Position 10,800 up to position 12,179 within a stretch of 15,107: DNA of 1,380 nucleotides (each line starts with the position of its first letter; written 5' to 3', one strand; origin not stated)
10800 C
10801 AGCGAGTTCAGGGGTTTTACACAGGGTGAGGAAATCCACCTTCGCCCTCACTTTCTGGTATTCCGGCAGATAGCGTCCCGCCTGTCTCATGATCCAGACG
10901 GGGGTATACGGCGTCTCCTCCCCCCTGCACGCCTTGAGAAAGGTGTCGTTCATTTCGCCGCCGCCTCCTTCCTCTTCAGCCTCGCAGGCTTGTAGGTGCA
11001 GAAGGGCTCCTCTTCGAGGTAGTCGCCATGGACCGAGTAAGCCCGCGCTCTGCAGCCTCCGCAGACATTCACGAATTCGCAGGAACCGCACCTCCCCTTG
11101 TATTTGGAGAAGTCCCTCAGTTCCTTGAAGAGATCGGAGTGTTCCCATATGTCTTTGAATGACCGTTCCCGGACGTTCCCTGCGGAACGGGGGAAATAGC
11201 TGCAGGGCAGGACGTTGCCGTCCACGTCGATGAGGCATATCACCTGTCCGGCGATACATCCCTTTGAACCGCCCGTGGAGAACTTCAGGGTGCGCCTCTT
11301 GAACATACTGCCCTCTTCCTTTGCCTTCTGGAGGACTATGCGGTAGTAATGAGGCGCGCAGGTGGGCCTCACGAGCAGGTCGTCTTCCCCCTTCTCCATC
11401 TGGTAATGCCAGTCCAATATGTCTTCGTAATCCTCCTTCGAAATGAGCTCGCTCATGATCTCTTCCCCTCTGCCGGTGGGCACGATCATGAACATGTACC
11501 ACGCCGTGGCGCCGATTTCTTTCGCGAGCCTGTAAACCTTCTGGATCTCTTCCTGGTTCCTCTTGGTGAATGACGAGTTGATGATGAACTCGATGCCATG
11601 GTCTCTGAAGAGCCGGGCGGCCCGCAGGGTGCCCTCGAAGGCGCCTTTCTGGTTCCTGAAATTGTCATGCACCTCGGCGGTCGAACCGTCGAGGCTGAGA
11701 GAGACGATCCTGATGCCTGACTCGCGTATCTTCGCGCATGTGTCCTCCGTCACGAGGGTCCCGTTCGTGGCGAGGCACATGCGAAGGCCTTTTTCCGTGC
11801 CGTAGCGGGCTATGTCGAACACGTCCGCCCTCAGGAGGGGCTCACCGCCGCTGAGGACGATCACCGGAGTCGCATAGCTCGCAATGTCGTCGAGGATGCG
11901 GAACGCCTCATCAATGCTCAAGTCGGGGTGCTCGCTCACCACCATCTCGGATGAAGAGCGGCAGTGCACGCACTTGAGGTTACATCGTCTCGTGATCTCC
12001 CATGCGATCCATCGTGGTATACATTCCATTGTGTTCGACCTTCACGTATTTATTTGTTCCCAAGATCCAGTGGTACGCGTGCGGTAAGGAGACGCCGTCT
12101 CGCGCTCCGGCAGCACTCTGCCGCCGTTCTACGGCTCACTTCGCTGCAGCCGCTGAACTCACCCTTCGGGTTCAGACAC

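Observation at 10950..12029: AhbD/NirJ-family radical SAM-SPASM enzyme translationally coupled to hemE: possible oxygen-independent terminal heme-synthesis step in a coproporphyrin-dependent route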

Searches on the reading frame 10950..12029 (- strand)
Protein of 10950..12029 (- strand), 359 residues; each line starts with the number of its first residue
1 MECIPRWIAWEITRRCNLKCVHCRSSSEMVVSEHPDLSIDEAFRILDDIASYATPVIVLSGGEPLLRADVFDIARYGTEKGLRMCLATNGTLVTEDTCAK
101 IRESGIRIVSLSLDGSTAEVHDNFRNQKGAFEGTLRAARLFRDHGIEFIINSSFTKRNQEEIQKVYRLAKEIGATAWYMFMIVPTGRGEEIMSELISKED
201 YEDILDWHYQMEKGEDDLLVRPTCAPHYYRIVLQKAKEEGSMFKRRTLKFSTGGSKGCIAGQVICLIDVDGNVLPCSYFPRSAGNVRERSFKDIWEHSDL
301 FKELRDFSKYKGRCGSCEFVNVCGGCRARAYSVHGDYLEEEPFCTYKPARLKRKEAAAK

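Call 6: search_protein_families(library=ncbifam, proteins=[window:10950-12029:-], max_evalue=0.00001)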
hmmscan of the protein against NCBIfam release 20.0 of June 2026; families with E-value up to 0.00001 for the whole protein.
window:10950-12029:- (359 aa): 74 families (the best 25 are shown)
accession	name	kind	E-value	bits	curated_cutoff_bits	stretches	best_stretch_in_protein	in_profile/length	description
TIGR04545.1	rSAM_ahbD_hemeb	equivalog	2.3e-134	448.1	500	1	8-348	2-339/339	heme b synthase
TIGR04053.2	TIGR04053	equivalog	4.3e-97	325.6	395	1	5-348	7-366/366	TIGR04053 family radical SAM/SPASM domain-containing protein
TIGR04055.1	rSAM_NirJ2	equivalog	4e-93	312.5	500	1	8-347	2-325/326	putative heme d1 biosynthesis radical SAM protein NirJ2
TIGR04054.1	rSAM_NirJ1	equivalog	1.6e-64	218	650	1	8-345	38-381/387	putative heme d1 biosynthesis radical SAM protein NirJ1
TIGR04051.1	rSAM_NirJ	equivalog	2.3e-64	217.6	515.45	1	8-346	4-348/354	heme d1 biosynthesis radical SAM protein NirJ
TIGR04546.1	rSAM_ahbC_deAc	equivalog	2.9e-63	214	650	1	8-345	41-384/390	12,18-didecarboxysiroheme deacetylase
TIGR04347.1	pseudo_SAM_Halo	equivalog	5.6e-57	193.8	525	1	8-347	40-386/390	TIGR04347 family pseudo-SAM/SPASM protein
TIGR03962.1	mycofact_rSAM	equivalog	1.8e-51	175.4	265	1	5-332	11-319/339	mycofactocin radical SAM maturase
NF050035.1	rSAM_WgK_link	exception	5.1e-42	144.2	650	1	5-348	8-365/367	radical SAM/SPASM peptide maturase WgkB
TIGR04303.1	GeoRSP_rSAM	equivalog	5.3e-42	144.5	400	2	5-174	4-169/325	GeoRSP system radical SAM/SPASM protein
TIGR04133.1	rSAM_w_lipo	hypoth_equivalog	5.1e-40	137.5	425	1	7-326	25-330/350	TIGR04133 family radical SAM/SPASM protein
NF045574.1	sacti_mat_StsB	exception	6.5e-40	137.3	625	1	10-188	100-275/466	StsB family radical SAM/SPASM domain sactipeptide maturase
TIGR04103.1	rSAM_nif11_3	equivalog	7.5e-40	136.8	725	1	7-354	6-352/412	nif11-class peptide radical SAM maturase 3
TIGR02109.1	PQQ_syn_pqqE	equivalog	3.2e-39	134.9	381.35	2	4-175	5-175/358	pyrroloquinoline quinone biosynthesis protein PqqE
TIGR03913.1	rad_SAM_trio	equivalog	2.3e-38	131.8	591.75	1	4-354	17-362/477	GDL motif peptide-associated radical SAM/SPASM maturase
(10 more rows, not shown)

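Call 7: search_protein_families(library=pfam, proteins=[window:10950-12029:-])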
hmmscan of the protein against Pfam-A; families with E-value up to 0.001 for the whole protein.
window:10950-12029:- (359 aa): 3 families
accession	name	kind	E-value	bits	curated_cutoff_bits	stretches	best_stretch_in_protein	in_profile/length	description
PF04055.27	Radical_SAM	-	3.6e-27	96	29.5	1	11-168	2-165/166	Radical SAM superfamily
PF13186.11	SPASM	-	1.5e-11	44.8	21.5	1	258-317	1-66/67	Iron-sulfur cluster-binding domain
PF13353.11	Fer4_12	-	4.3e-05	24.3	22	1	15-116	14-116/137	4Fe-4S single cluster domain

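Call 9: find_homologous_proteins(query=window:10950-12029:-, max_evalue=1e-20)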
Query window:10950-12029:- (359 aa): 7952 proteins with E <= 1e-20 among 8000 candidates; the best 120 are listed.
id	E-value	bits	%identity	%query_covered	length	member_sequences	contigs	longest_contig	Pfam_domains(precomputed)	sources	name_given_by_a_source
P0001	1.1e-246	836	100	100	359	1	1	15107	PF13186.12,PF04055.28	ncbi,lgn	ncbi:MAG: radical SAM protein [Chloroflexota bacterium]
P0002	6.0e-242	820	98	100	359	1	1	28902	PF13186.12,PF04055.28,PF13353.12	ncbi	-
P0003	2.0e-215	733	86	100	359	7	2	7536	PF13186.12,PF04055.28,PF13353.12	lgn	-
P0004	2.2e-209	713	84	98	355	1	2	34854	PF13186.12,PF04055.28,PF13353.12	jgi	jgi:heme b synthase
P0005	4.9e-209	712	83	99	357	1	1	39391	PF13186.12,PF04055.28,PF13353.12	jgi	jgi:heme b synthase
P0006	1.8e-208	710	82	99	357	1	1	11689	PF13186.12,PF04055.28,PF13353.12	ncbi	-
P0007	3.3e-208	709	82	99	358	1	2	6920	PF13186.12,PF04055.28,PF13353.12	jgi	jgi:heme b synthase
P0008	1.3e-207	707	81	99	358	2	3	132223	PF13186.12,PF04055.28,PF13353.12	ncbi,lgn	ncbi:MAG: radical SAM protein [Nitrospirota bacterium]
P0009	3.5e-207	706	81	99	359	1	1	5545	PF13186.12,PF04055.28,PF13353.12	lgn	-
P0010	4.3e-207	705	81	100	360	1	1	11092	PF13186.12,PF04055.28,PF13353.12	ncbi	-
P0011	7.8e-207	704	82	99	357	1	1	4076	PF13186.12,PF04055.28,PF13353.12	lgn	-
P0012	1.1e-206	704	82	99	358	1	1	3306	PF13186.12,PF04055.28,PF13353.12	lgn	-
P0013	1.5e-206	704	81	99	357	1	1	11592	PF13186.12,PF04055.28,PF13353.12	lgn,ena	-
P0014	2.0e-206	703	79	100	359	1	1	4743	PF13186.12,PF04055.28,PF13353.12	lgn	-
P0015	2.1e-206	703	82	99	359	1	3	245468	PF13186.12,PF04055.28,PF13353.12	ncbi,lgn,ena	-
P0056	1.8e-203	693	81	99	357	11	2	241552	PF13186.12,PF04055.28,PF13353.12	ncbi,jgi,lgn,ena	ncbi:MAG: radical SAM protein [Thermodesulfovibrionales bacterium]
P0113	4.6e-201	686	81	98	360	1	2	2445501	PF13186.12,PF04055.28,PF13353.12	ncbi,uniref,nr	ncbi:radical SAM/SPASM domain-containing protein [Dissulfurispira thermophila]|uniref:Radical SAM/SP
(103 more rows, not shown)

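Call 13: find_encoding_contigs(protein=P0113, flank=10000, max_places=3)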
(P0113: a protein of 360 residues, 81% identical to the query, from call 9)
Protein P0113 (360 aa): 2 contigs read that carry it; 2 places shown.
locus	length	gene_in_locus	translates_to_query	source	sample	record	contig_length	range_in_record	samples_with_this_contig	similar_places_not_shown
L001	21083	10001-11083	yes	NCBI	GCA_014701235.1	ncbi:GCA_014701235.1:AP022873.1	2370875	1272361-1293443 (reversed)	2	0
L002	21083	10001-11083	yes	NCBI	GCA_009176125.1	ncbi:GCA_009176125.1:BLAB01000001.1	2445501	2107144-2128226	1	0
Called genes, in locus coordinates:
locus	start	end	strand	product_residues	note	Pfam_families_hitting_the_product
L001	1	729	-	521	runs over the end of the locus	PF08668:HDOD (faint), PF12072:RNase_Y_N, PF00013:KH_1 (weak), PF01966:HD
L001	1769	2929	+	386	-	PF17785:PUA_3, PF10672:Methyltrans_SAM, PF03602:Cons_hypoth95, PF05175:MTS, PF09445:Methyltransf_15 (weak), PF13649:Methyltransf_25 (weak), PF13847:Methyltransf_31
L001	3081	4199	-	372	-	PF04015:DUF362, PF13187:Fer4_9 (faint), PF13237:Fer4_10 (faint), PF13484:Fer4_16 (faint), PF12837:Fer4_6 (faint), PF14697:Fer4_21 (weak), PF12838:Fer4_7 (weak), PF00037:Fer4 (weak)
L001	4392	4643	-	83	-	-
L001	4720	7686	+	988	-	PF01433:Peptidase_M1, PF04187:Cofac_haem_bdg, PF00595:PDZ (weak), PF13180:PDZ_2, PF17820:PDZ_6 (weak)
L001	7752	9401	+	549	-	PF13167:GTP-bdg_N, PF16360:GTP-bdg_M, PF01926:MMR_HSR1, PF02421:FeoB_N (faint)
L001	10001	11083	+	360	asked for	PF04055:Radical_SAM, PF13353:Fer4_12 (weak), PF13186:SPASM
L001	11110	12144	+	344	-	PF01208:URO-D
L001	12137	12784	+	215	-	PF00551:Formyl_trans_N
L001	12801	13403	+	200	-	PF10063:DUF2301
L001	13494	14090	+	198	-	PF03602:Cons_hypoth95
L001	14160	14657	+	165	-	PF01467:CTP_transf_like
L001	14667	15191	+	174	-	PF00857:Isochorismatase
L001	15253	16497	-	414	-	PF05496:RuvB_N, PF01078:Mg_chelatase (faint), PF13191:AAA_16 (faint), PF13173:AAA_14 (weak), PF00004:AAA, PF07728:AAA_5 (weak), PF16193:AAA_assoc_2, PF12002:MgsA_C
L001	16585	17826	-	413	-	PF13487:HD_5, PF01966:HD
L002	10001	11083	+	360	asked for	PF04055:Radical_SAM, PF13353:Fer4_12 (weak), PF13186:SPASM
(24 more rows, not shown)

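Call 19: search_solved_structures(query=window:10950-12029:-, max_evalue=1e-10, show_alignments=2)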
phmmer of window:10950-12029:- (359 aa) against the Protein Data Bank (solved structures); distinct sequences matched with E-value up to 1e-10: 6.
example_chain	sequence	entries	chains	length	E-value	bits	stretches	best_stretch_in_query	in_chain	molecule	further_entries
6c8v_A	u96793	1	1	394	3.4e-19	72.3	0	6-175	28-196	Coenzyme PQQ synthesis protein E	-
7vob_C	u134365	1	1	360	1.6e-17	66.8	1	8-179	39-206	Cytosylglucuronate decarboxylase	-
7voc_C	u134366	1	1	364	1.7e-17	66.8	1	8-179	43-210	Cytosylglucuronate decarboxylase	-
4k37_A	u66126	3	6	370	2.6e-14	56.3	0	14-172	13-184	Anaerobic sulfatase-maturating enzyme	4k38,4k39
4k36_A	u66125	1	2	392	3.4e-14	55.9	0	14-172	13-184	Anaerobic sulfatase-maturating enzyme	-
6efn_A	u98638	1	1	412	1.3e-11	47.4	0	8-194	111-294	Sporulation killing factor maturation protein SkfB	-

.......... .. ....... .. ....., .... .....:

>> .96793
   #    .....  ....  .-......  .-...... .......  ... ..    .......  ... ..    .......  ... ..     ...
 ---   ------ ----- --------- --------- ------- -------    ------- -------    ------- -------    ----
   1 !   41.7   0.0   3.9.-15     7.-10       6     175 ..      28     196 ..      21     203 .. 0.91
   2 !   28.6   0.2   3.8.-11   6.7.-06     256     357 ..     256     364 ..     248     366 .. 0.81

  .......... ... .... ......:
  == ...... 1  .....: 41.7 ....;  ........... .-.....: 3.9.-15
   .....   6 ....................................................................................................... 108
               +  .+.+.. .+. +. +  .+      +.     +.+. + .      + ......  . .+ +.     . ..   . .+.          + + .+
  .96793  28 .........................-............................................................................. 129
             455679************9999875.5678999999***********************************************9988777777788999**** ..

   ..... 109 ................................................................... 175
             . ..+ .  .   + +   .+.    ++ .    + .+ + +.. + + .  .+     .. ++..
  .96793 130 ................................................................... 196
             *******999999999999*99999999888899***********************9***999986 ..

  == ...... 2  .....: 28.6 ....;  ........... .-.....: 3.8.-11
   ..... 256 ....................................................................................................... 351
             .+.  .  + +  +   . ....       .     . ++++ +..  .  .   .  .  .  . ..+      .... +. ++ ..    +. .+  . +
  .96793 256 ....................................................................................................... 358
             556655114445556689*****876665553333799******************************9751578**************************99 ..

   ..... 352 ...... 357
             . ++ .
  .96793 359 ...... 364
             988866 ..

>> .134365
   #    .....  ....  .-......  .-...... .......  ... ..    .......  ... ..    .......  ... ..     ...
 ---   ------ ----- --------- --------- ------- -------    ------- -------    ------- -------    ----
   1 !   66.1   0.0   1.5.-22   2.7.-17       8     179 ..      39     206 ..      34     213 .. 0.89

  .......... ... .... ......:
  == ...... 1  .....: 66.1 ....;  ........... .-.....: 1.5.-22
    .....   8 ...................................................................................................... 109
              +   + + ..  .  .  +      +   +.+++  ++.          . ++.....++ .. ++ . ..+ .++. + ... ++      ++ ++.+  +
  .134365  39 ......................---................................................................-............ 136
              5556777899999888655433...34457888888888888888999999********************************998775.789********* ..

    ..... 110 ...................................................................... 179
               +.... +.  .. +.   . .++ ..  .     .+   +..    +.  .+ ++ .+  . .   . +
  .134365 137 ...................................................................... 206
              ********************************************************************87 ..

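Call 31: search_protein_representatives(protein=window:10950-12029:-)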
Query: 359 residues. Proteins with E-value up to 0.001 (for the whole library): 62452; up to 1e-10: 23879; up to 1e-30: 2060. The best 150 are listed.
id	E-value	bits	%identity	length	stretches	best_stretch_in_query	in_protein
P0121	4.2e-139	480.0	57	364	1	3-355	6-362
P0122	6.6e-108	377.4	57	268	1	84-350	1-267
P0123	1.3e-105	369.8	70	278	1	138-354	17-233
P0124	1.6e-98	346.5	45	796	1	5-355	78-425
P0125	2.8e-98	345.7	68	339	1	84-305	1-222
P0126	3.1e-97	342.3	43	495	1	5-353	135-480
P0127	3.7e-97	342.0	45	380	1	1-352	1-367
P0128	7.4e-96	337.7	71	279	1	109-314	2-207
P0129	2.0e-95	336.3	47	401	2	2-238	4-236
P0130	2.5e-92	326.1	46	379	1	5-351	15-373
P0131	2.2e-90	319.7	41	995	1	5-351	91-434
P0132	2.3e-90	319.7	33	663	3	11-345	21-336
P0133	3.2e-90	319.2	44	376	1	7-352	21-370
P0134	5.8e-90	318.3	47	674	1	5-349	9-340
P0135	1.5e-89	317.0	45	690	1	3-350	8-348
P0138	2.3e-86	306.5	43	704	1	5-351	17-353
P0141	4.3e-85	302.3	42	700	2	3-339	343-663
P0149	1.7e-83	297.0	42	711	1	5-351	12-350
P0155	1.0e-80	287.9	40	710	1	4-349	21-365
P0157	2.0e-80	287.0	40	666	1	4-351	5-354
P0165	3.2e-77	276.4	42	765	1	5-351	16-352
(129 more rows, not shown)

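Call 32: search_protein_families(library=pfam, proteins=[P0124, P0131, P0134, P0135, P0138, P0141, P0149, P0155, P0157, P0165], max_evalue=0.00001)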
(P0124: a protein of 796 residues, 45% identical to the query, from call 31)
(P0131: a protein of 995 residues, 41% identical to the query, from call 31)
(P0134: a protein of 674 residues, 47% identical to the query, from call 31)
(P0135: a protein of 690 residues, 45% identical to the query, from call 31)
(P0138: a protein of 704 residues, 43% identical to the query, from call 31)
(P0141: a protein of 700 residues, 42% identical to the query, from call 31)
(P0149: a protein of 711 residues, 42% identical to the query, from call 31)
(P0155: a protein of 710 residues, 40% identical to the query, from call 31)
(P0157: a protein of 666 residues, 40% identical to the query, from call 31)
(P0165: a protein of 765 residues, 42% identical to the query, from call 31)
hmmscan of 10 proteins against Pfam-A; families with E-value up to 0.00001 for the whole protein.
P0124 (796 aa): 4 families
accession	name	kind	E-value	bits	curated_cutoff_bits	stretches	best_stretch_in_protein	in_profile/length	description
PF17805.7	AsnC_trans_reg2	-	2.6e-48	162.5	27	2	697-787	1-86/86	AsnC-like ligand binding domain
PF04055.27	Radical_SAM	-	4.6e-25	89.2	29.5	1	84-241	2-163/166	Radical SAM superfamily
PF22451.2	NirdL-like_HTH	-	5.4e-12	45.5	27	1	424-469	2-47/47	Siroheme decarboxylase NirDL-like HTH domain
PF13186.11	SPASM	-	1.3e-10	41.8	21.5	1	328-388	1-67/67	Iron-sulfur cluster-binding domain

P0131 (995 aa): 4 families
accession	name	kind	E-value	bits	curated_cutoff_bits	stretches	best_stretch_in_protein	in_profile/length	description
PF17805.7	AsnC_trans_reg2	-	1.1e-41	141.3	27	2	889-978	2-86/86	AsnC-like ligand binding domain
PF04055.27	Radical_SAM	-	2.6e-24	86.7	29.5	1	97-253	2-162/166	Radical SAM superfamily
PF22451.2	NirdL-like_HTH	-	2.3e-13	50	27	1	439-482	4-47/47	Siroheme decarboxylase NirDL-like HTH domain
PF13186.11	SPASM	-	6.9e-08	33.1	21.5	1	341-400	1-66/67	Iron-sulfur cluster-binding domain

P0134 (674 aa): 3 families
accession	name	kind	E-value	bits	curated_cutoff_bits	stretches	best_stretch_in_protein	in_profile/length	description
PF17805.7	AsnC_trans_reg2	-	6.8e-31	106.7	27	2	577-662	1-86/86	AsnC-like ligand binding domain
PF04055.27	Radical_SAM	-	5.3e-27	95.5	29.5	1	15-171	2-165/166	Radical SAM superfamily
PF22451.2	NirdL-like_HTH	-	2e-18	66.1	27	1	353-398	2-47/47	Siroheme decarboxylase NirDL-like HTH domain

P0135 (690 aa): 3 families
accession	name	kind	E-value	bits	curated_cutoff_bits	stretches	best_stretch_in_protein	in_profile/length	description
PF17805.7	AsnC_trans_reg2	-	4.2e-44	149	27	2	588-672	1-85/86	AsnC-like ligand binding domain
PF04055.27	Radical_SAM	-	1.9e-23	83.9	29.5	1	16-173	2-166/166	Radical SAM superfamily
PF22451.2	NirdL-like_HTH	-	2.7e-19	68.9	27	1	355-398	4-47/47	Siroheme decarboxylase NirDL-like HTH domain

P0138 (704 aa): 3 families
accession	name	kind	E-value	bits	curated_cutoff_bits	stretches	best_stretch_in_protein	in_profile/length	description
PF17805.7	AsnC_trans_reg2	-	3.1e-52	175.1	27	2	608-693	1-86/86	AsnC-like ligand binding domain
PF04055.27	Radical_SAM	-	4.6e-22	79.4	29.5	1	23-180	2-165/166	Radical SAM superfamily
PF22451.2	NirdL-like_HTH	-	8.5e-16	57.7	27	1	372-418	1-47/47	Siroheme decarboxylase NirDL-like HTH domain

P0141 (700 aa): 3 families
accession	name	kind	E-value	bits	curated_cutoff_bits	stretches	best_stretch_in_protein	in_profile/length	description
PF04055.27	Radical_SAM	-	1.4e-26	94.1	29.5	1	351-507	2-165/166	Radical SAM superfamily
PF13186.11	SPASM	-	8.6e-11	42.4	21.5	1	582-641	1-66/67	Iron-sulfur cluster-binding domain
PF13353.11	Fer4_12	-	9.4e-08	32.9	22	1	354-455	13-116/137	4Fe-4S single cluster domain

P0149 (711 aa): 3 families
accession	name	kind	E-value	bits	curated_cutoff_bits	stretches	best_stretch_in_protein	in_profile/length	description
PF17805.7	AsnC_trans_reg2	-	2.6e-45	152.9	27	2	613-698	1-86/86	AsnC-like ligand binding domain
PF04055.27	Radical_SAM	-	1.8e-23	84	29.5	1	18-172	2-163/166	Radical SAM superfamily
PF22451.2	NirdL-like_HTH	-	5.6e-16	58.3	27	1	397-441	3-47/47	Siroheme decarboxylase NirDL-like HTH domain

P0155 (710 aa): 5 families
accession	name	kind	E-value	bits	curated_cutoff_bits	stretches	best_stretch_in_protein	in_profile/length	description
PF17805.7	AsnC_trans_reg2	-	5.7e-45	151.8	27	2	613-698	1-86/86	AsnC-like ligand binding domain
PF04055.27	Radical_SAM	-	2e-24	87.1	29.5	1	28-185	2-166/166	Radical SAM superfamily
PF22451.2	NirdL-like_HTH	-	2.9e-23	81.6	27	2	558-603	2-47/47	Siroheme decarboxylase NirDL-like HTH domain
PF13186.11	SPASM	-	1.7e-08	35.1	21.5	1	274-333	1-66/67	Iron-sulfur cluster-binding domain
PF13353.11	Fer4_12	-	2e-06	28.6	22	0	27-83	11-66/137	4Fe-4S single cluster domain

P0157 (666 aa): 3 families
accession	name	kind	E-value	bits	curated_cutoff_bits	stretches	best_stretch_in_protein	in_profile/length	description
PF17805.7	AsnC_trans_reg2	-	5e-41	139.2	27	2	567-656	2-86/86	AsnC-like ligand binding domain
PF04055.27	Radical_SAM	-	2.3e-20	73.9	29.5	1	12-154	2-150/166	Radical SAM superfamily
PF13186.11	SPASM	-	3.9e-09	37.1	21.5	1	261-320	1-66/67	Iron-sulfur cluster-binding domain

P0165 (765 aa): 3 families
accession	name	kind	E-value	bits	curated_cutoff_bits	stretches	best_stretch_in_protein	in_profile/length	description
PF17805.7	AsnC_trans_reg2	-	4e-43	145.9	27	2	666-750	1-85/86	AsnC-like ligand binding domain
PF22451.2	NirdL-like_HTH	-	6.1e-22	77.4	27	2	428-474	1-47/47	Siroheme decarboxylase NirDL-like HTH domain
PF04055.27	Radical_SAM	-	1.4e-21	77.8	29.5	1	22-178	2-165/166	Radical SAM superfamily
